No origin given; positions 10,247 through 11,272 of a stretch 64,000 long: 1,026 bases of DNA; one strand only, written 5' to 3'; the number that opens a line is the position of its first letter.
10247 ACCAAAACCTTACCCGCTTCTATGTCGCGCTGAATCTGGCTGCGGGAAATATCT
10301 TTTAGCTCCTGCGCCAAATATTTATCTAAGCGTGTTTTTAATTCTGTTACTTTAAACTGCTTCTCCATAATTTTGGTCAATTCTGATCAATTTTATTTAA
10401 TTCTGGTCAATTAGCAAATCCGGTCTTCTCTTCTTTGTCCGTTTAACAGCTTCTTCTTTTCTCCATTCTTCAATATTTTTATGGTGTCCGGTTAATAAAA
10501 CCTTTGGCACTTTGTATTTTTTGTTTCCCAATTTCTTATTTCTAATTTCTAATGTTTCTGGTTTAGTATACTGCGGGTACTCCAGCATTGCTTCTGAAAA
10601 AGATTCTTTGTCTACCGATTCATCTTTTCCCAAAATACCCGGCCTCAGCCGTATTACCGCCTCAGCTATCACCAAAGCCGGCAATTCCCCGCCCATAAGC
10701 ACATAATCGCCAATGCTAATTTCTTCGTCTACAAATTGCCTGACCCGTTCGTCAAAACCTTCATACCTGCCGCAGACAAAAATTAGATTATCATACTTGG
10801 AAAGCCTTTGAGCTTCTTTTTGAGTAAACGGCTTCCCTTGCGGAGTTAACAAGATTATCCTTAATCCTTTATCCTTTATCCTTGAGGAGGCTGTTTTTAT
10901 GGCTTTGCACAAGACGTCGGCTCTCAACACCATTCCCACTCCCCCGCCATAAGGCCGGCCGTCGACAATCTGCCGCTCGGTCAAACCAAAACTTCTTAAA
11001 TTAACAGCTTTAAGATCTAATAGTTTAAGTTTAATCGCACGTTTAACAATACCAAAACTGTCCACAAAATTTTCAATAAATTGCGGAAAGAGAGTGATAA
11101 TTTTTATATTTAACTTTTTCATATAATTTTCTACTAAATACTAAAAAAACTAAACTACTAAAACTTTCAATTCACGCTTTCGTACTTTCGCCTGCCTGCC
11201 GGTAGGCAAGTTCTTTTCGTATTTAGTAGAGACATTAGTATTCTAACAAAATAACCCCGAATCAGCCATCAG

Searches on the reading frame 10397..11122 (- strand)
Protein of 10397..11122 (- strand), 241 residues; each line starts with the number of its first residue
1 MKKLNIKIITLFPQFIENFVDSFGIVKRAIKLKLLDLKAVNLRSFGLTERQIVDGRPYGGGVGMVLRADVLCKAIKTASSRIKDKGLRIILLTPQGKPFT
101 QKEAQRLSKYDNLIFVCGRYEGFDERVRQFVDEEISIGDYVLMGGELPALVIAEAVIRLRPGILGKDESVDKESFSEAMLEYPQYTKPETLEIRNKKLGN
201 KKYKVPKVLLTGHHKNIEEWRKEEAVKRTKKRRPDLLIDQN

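Call 17: search_protein_families(library=pfam, proteins=[window:10397-11122:-], max_evalue=0.00001)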
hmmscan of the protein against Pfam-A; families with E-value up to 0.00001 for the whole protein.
window:10397-11122:- (241 aa): 1 family
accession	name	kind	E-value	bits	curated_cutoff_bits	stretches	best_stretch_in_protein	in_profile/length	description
PF01746.26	tRNA_m1G_MT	-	5.6e-58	196.3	27.3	1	27-234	2-195/195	tRNA (Guanine-1)-methyltransferase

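Call 65: search_solved_structures(query=window:10397-11119:-, show_alignments=1, max_evalue=1e-10)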
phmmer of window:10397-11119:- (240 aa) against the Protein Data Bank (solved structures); distinct sequences matched with E-value up to 1e-10: 27.
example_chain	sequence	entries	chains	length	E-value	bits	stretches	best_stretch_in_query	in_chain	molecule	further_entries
3ky7_A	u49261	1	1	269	6.7e-59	202.4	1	3-236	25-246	tRNA (guanine-N(1)-)-methyltransferase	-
9sdv_A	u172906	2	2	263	1.1e-58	201.7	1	5-236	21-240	tRNA (guanine-N(1)-)-methyltransferase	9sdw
8byh_A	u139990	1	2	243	7.9e-57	195.6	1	6-237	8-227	tRNA (guanine-N(1)-)-methyltransferase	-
4ypw_A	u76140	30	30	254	1.7e-56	194.5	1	5-236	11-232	tRNA (guanine-N(1)-)-methyltransferase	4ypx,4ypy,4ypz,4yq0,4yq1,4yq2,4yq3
4mcb_A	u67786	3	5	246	1.8e-56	194.4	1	5-236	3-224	tRNA (guanine-N(1)-)-methyltransferase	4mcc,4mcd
3axz_A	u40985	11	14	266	2e-56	194.3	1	5-236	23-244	tRNA (guanine-N(1)-)-methyltransferase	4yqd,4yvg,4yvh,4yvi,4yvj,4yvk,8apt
1uaj_A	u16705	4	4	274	2.2e-56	194.2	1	5-236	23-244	tRNA (Guanine-N(1)-)-methyltransferase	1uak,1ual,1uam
8b1n_A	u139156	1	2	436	3e-56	193.7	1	6-237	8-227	tRNA (guanine-N(1)-)-methyltransferase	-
7myq_A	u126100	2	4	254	1.2e-53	185.1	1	6-236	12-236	tRNA (guanine-N(1)-)-methyltransferase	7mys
5wyq_A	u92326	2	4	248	2.6e-53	184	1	5-237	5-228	tRNA (guanine-N(1)-)-methyltransferase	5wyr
6jki_A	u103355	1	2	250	2.7e-53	184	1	5-237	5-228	tRNA (guanine-N(1)-)-methyltransferase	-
5zhm_A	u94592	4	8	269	3.5e-53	183.7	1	5-237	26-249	tRNA (guanine-N(1)-)-methyltransferase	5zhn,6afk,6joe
1p9p_A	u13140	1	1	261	1.4e-52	181.6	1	5-236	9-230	tRNA (Guanine-N(1)-)-methyltransferase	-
4h3y_A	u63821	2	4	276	1.9e-50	174.7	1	4-238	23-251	tRNA (guanine-N(1)-)-methyltransferase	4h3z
3knu_A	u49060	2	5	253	3.6e-50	173.8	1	6-239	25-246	tRNA (guanine-N(1)-)-methyltransferase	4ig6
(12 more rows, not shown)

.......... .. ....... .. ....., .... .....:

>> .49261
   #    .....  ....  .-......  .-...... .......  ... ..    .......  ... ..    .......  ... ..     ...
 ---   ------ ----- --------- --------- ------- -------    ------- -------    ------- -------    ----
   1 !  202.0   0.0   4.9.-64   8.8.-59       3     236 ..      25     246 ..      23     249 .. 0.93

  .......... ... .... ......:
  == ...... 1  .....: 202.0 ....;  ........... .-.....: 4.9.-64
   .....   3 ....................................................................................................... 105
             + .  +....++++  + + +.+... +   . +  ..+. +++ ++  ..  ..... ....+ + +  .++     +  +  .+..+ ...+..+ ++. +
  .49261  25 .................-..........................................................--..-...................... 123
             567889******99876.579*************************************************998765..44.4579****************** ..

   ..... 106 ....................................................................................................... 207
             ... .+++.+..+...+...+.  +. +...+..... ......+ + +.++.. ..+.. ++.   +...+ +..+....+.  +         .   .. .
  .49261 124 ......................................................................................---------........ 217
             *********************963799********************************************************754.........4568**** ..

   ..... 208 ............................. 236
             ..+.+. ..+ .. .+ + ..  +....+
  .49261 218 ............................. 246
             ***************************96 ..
